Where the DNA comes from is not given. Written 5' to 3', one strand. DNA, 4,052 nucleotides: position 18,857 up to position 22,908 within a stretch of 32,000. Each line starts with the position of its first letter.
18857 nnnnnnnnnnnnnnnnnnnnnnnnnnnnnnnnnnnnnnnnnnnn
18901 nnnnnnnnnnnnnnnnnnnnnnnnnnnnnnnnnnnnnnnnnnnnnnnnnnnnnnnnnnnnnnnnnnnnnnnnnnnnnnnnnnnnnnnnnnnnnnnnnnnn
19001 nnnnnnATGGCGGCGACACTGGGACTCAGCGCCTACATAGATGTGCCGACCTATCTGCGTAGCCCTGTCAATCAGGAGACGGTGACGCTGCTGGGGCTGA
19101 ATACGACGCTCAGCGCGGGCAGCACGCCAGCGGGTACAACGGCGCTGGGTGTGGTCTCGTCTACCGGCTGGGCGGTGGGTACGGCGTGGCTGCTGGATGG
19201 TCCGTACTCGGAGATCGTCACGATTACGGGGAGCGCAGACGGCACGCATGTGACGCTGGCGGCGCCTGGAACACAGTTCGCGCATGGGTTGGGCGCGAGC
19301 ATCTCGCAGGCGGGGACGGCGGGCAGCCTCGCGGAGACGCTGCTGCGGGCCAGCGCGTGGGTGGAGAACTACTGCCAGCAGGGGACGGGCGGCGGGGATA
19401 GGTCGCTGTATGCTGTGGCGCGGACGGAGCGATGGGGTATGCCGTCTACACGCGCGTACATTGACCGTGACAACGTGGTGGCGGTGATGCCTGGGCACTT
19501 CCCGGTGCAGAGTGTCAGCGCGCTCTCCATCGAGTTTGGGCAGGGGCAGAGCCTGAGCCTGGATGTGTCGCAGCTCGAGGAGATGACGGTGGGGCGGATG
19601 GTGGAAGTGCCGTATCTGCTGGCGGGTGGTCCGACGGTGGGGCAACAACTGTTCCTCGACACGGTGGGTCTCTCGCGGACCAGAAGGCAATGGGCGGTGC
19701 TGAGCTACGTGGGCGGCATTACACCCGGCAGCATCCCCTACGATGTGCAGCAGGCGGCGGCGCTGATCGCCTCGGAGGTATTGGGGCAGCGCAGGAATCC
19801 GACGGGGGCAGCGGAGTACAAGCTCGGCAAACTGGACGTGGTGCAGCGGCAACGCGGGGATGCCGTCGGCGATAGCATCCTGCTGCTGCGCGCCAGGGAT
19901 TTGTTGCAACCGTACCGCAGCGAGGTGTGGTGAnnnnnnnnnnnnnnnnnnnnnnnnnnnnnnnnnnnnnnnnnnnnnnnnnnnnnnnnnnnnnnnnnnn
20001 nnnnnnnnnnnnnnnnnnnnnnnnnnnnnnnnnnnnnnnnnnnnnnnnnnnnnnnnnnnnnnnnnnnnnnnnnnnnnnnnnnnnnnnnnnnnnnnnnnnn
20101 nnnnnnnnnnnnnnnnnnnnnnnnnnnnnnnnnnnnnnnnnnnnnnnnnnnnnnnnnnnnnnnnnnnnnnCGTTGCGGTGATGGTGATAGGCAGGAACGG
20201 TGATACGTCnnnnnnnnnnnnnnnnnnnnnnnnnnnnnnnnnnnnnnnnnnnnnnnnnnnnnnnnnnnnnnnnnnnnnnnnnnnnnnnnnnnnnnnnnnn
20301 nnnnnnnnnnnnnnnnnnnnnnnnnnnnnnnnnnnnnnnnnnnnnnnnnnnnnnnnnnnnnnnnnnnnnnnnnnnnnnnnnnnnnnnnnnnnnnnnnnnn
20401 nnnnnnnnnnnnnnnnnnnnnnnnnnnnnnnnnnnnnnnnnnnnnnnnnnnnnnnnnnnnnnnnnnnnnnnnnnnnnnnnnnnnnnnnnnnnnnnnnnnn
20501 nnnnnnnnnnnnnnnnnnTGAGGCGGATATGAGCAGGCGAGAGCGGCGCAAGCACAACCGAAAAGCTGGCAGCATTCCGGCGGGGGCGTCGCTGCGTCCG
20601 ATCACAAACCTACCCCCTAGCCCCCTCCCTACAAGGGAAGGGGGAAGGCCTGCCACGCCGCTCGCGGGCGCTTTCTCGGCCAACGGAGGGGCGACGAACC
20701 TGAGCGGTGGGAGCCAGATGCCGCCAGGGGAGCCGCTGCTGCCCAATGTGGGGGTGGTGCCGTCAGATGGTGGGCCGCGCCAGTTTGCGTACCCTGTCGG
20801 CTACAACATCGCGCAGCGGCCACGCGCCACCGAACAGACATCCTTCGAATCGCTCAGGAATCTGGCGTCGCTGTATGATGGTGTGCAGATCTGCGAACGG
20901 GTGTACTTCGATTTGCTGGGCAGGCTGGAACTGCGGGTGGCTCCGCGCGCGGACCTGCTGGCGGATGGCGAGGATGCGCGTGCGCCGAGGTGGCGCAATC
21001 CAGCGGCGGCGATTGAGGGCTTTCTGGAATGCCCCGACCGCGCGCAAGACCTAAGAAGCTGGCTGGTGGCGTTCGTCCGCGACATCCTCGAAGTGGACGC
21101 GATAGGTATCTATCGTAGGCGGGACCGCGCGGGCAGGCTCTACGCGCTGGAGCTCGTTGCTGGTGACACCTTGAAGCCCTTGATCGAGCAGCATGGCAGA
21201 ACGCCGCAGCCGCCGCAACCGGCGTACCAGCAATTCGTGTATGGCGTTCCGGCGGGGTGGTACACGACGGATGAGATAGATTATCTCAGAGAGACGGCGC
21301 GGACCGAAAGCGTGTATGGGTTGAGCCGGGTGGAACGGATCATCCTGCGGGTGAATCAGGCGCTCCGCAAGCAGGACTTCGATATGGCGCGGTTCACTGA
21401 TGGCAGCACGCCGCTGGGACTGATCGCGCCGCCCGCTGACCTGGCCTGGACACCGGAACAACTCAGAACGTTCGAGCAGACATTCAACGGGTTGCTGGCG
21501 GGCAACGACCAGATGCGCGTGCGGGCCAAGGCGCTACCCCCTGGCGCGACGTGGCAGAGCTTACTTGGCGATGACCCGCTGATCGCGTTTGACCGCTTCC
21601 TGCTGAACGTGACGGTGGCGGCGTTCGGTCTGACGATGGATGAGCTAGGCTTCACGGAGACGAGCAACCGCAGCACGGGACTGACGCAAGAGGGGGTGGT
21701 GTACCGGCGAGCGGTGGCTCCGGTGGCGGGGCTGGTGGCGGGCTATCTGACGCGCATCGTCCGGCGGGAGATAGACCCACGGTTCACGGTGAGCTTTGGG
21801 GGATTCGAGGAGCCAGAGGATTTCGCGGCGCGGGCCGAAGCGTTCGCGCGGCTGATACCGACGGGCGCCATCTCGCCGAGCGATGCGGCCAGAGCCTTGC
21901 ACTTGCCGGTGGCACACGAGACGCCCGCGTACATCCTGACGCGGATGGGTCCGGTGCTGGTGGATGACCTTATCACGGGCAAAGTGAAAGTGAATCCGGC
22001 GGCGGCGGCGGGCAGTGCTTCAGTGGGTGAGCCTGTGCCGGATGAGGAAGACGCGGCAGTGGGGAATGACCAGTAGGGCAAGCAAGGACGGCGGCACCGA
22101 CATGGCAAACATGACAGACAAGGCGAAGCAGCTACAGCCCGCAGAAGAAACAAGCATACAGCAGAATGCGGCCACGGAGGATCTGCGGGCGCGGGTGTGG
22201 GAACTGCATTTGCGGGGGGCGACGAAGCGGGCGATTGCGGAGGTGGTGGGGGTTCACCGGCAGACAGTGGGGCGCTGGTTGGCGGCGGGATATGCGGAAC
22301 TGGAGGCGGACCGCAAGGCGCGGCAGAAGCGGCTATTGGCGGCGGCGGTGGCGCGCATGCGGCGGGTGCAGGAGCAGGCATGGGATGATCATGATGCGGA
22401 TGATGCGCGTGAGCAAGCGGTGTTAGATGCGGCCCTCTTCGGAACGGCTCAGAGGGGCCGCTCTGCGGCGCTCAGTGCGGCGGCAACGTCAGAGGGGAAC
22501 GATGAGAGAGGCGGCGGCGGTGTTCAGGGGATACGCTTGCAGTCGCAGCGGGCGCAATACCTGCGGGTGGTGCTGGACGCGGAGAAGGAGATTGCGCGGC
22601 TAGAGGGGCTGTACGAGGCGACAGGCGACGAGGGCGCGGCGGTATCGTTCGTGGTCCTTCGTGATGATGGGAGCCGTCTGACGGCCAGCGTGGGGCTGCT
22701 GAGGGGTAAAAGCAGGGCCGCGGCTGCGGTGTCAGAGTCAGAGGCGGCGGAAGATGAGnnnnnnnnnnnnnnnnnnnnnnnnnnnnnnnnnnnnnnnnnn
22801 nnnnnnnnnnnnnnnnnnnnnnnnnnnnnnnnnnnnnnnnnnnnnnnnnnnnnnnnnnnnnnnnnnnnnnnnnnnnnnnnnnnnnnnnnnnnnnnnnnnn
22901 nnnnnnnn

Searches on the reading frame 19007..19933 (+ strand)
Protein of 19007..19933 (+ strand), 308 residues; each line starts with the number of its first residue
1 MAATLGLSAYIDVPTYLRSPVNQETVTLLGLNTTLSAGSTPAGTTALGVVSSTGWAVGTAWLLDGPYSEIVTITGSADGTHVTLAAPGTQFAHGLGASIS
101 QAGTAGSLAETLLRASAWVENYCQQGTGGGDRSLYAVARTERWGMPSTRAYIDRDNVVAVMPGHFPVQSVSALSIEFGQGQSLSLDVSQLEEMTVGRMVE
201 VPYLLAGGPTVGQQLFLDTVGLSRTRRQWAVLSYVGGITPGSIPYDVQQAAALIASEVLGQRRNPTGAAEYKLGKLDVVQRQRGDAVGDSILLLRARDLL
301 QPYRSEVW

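Call 49: search_protein_families(library=phrogs, proteins=[window:19007-19933:+], max_evalue=0.01)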
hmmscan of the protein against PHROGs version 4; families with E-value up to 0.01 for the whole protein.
window:19007-19933:+ (308 aa): 1 family
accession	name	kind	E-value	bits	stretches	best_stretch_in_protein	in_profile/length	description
phrog_442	-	connector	0.00031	21.1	1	108-305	108-262/270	head-tail adaptor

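Call 81: list_cluster_members(proteins=[P0175, P0100, window:22066-22758:+, P0001, window:19007-19930:+, window:7661-8083:-, window:10475-10753:-, window:8208-8462:-, window:4302-5552:-, window:18715-18984:+])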
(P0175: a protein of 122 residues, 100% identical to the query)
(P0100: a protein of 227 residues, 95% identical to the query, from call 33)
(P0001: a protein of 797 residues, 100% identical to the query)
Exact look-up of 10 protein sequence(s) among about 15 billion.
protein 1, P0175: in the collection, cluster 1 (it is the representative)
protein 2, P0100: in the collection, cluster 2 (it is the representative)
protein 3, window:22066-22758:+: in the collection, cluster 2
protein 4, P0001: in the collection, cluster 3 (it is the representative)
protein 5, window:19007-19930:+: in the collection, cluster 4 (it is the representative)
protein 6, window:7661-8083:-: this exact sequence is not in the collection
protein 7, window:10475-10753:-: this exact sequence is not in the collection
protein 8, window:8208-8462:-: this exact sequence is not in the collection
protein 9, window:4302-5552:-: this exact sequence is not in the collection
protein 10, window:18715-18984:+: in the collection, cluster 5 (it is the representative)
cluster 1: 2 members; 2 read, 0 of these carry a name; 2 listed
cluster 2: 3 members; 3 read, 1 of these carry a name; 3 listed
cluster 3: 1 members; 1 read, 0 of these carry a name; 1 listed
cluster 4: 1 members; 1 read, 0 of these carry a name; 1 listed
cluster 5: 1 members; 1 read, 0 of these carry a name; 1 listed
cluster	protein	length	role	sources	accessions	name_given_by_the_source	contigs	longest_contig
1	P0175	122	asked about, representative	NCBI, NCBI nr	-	-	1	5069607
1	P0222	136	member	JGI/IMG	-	-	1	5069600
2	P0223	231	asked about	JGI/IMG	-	-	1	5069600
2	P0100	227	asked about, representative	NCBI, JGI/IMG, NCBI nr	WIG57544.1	MAG: hypothetical protein OJF49_000288 [Ktedonobacterales bacterium] | hypothetical protein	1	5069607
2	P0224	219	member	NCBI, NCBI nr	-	-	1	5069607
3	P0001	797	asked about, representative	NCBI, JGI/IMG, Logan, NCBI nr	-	-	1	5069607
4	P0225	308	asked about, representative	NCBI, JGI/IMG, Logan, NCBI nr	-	-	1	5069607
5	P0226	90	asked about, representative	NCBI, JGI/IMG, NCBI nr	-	-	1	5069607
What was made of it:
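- Tried and rejected: The 90%-identity clusters of five island proteins contain only this genome (call 81).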

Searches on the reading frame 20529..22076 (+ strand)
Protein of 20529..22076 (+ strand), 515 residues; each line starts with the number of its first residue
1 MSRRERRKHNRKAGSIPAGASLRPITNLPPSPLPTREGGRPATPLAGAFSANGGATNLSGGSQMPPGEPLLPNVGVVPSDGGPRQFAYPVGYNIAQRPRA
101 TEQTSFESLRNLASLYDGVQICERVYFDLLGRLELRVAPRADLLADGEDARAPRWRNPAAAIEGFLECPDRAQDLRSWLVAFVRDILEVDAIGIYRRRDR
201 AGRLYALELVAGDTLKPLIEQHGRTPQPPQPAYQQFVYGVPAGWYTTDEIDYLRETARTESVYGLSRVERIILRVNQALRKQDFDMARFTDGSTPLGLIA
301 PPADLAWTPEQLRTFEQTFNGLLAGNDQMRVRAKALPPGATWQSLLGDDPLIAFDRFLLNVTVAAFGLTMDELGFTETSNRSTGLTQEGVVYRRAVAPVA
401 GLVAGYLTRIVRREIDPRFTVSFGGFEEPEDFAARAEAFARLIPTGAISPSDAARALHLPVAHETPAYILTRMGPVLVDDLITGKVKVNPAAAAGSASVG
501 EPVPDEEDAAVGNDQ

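Call 10: search_protein_families(library=pfam, proteins=[window:20529-22076:+], max_evalue=0.01)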
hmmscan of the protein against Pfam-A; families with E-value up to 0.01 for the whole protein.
window:20529-22076:+ (515 aa): 1 family
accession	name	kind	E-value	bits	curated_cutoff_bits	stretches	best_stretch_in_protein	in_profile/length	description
PF04860.17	Phage_portal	-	1.3e-10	41.5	39.1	1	159-455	34-318/321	Phage portal protein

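Call 11: find_encoding_contigs(protein=window:20529-22076:+, flank=10000, max_places=6)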
Protein window:20529-22076:+ (515 aa): 1 contig read that carries it; 1 place shown.
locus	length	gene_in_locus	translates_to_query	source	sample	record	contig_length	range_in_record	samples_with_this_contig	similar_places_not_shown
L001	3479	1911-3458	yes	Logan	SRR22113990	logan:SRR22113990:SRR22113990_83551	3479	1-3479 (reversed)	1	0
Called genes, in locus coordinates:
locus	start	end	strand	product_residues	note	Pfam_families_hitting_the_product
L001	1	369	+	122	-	?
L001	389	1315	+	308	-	-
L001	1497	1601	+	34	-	-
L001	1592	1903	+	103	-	-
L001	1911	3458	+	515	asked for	PF04860:Phage_portal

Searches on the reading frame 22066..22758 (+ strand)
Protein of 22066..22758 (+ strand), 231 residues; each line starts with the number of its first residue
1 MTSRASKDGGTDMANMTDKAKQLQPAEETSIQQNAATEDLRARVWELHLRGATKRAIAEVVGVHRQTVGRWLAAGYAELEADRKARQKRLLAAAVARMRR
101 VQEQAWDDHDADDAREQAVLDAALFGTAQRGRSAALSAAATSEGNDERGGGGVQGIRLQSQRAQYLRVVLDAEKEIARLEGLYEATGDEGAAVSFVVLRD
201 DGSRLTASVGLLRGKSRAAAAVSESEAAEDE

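Call 33: find_homologous_proteins(query=window:22066-22758:+)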
Query window:22066-22758:+ (231 aa): 75 proteins with E <= 0.001 among 7061 candidates.
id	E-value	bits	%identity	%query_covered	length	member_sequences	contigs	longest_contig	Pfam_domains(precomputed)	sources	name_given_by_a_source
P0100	1.5e-112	392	95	88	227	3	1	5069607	PF13384.13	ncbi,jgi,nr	ncbi:MAG: hypothetical protein OJF49_000288 [Ktedonobacterales bacterium]|jgi:hypothetical protein|n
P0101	1.3e-42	164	56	75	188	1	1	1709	-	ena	-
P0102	4.9e-41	159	52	75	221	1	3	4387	-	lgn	-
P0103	9.2e-41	158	52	79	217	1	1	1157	-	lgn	-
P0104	4.6e-40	155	48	85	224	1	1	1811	-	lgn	-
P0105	3.7e-39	153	52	71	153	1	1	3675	-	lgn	-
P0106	4.2e-39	152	50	76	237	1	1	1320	PF13384.13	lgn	-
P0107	4.9e-39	152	56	70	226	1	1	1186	-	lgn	-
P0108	6.2e-39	152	46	74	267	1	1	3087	-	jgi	jgi:hypothetical protein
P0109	8.4e-39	151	50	79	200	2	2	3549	-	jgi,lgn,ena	-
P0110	1.2e-38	151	51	77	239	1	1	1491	-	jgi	jgi:hypothetical protein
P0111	1.3e-38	151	53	75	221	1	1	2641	-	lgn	-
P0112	1.7e-38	150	48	75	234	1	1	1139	PF13384.13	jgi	jgi:hypothetical protein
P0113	4.5e-38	149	48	74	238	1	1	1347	-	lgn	-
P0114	4.5e-38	149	50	80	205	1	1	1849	-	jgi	jgi:hypothetical protein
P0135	1.6e-34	137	48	91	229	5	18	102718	-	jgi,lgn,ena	jgi:hypothetical protein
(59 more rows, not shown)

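Call 35: find_encoding_contigs(protein=P0100, flank=10000, max_places=4)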
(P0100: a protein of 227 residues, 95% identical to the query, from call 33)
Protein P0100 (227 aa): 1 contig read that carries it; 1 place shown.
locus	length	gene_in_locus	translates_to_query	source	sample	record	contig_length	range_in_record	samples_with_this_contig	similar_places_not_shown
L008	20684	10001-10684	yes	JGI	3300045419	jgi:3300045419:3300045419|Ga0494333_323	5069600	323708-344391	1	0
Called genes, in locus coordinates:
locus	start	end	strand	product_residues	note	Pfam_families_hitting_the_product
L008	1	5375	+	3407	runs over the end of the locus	PF03538:VRP1 (weak), PF20220:ABC_toxin_N, PF18413:Neuraminidase, PF18276:TcA_TcB_BD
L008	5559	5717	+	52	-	PF03869:Arc (faint)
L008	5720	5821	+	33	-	-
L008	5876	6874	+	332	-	PF01385:OrfB_IS605, PF07282:Cas12f1-like_TNB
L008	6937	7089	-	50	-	-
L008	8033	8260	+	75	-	-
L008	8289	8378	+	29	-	-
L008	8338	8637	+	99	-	-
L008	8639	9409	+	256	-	-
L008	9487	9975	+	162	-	-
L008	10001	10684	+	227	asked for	PF13384:HTH_23 (weak)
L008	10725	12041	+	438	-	PF03237:Terminase_6N, PF04466:Terminase_3 (weak), PF17289:Terminase_6C (weak)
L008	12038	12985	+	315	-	PF13529:Peptidase_C39_2 (weak)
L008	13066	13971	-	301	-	-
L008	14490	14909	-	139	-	-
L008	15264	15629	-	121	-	-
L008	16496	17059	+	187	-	-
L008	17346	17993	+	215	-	-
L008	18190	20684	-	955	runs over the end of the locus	PF13271:DUF4062, PF07719:TPR_2 (faint), PF13374:TPR_10 (faint), PF00931:NB-ARC, PF13191:AAA_16, PF13401:AAA_22 (weak), PF17874:TPR_MalT (faint), PF13424:TPR_12, +1 more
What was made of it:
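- Closest known: IS200/IS605 derivatives. Same: An IS605-type TnpB gene exists in the same genome (L008 5876-6874, call 35).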

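Call 66: find_encoding_contigs(protein=P0135, flank=10000, max_places=5)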
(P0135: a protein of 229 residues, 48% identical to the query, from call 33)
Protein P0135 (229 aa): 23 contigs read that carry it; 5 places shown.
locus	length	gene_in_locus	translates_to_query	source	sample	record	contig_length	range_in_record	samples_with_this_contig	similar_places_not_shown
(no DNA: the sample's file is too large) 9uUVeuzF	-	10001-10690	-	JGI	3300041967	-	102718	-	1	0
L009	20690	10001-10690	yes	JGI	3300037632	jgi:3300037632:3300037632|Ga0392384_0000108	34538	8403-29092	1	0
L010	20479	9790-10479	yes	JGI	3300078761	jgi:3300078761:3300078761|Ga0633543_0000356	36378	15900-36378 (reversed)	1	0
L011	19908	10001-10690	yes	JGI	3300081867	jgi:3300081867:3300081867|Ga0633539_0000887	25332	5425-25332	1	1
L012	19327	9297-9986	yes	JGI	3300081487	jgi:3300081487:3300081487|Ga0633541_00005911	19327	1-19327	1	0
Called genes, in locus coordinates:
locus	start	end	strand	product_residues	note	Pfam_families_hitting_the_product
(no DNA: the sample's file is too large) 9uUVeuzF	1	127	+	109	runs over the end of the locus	-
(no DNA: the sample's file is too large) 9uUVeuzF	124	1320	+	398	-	-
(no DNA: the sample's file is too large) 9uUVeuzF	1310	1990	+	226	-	PF01695:IstB_IS21, PF00308:Bac_DnaA, PF13191:AAA_16 (faint), PF00004:AAA (weak)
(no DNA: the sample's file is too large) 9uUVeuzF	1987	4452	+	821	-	PF00145:DNA_methylase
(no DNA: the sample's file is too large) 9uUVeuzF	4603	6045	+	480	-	-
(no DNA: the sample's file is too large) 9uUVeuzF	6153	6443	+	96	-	-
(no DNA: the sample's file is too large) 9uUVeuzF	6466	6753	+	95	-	-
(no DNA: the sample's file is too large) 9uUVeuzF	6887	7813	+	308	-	-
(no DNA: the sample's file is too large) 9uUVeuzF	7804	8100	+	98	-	-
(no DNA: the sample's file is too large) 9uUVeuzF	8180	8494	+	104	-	-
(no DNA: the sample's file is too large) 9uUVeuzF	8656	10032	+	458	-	PF04860:Phage_portal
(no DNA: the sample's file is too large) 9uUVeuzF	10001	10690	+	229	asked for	-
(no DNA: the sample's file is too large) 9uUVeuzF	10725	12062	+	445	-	PF03237:Terminase_6N, PF04466:Terminase_3, PF17288:Terminase_3C, PF17289:Terminase_6C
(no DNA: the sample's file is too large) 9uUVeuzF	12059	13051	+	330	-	-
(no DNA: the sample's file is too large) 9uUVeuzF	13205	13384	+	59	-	-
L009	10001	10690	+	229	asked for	-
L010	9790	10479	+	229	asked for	-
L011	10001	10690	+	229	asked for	-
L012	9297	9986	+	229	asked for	-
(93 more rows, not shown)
